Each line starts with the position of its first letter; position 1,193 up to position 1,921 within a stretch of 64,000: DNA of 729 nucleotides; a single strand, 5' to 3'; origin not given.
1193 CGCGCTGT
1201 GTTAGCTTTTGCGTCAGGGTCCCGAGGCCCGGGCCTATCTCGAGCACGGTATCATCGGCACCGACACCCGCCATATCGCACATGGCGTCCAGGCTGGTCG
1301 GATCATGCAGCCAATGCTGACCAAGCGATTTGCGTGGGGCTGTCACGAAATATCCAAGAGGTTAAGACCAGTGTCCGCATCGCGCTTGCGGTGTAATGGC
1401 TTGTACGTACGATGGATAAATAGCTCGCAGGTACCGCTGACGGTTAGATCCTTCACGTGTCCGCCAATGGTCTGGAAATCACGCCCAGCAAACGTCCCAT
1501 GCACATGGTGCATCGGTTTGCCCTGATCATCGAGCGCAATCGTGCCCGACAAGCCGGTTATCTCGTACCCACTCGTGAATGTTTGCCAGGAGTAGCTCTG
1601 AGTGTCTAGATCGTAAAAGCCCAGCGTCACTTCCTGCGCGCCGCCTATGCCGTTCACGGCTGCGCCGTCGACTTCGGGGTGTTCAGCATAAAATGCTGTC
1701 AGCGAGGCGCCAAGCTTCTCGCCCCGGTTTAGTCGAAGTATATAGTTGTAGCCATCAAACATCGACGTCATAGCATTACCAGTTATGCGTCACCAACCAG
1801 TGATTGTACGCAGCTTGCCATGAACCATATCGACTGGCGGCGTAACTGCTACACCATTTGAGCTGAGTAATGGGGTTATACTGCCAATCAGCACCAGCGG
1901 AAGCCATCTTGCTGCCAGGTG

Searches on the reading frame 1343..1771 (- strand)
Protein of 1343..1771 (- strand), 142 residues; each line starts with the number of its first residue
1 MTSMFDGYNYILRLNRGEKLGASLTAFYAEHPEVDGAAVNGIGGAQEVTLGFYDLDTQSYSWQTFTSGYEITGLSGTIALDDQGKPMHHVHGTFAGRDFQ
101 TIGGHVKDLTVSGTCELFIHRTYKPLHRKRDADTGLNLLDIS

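Call 71: find_encoding_contigs(protein=window:1343-1771:-, flank=10000, max_places=4)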
Protein window:1343-1771:- (142 aa): 1 contig read that carries it; 1 place shown.
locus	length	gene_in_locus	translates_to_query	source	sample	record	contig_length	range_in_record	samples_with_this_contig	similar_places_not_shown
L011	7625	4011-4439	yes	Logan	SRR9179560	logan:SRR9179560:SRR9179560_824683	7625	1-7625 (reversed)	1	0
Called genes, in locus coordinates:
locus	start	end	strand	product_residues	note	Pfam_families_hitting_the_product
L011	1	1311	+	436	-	?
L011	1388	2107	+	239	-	-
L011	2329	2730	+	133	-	PF00293:NUDIX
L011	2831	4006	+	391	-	PF03990:DUF348, PF07501:G5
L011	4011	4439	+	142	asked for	PF03479:PCC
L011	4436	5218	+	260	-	PF00398:RrnaAD, PF13649:Methyltransf_25 (weak)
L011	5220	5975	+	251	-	PF02578:Cu-oxidase_4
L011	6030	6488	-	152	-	-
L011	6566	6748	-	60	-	PF12728:HTH_17, PF13411:MerR_1 (weak), PF00376:MerR (weak)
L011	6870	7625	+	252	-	?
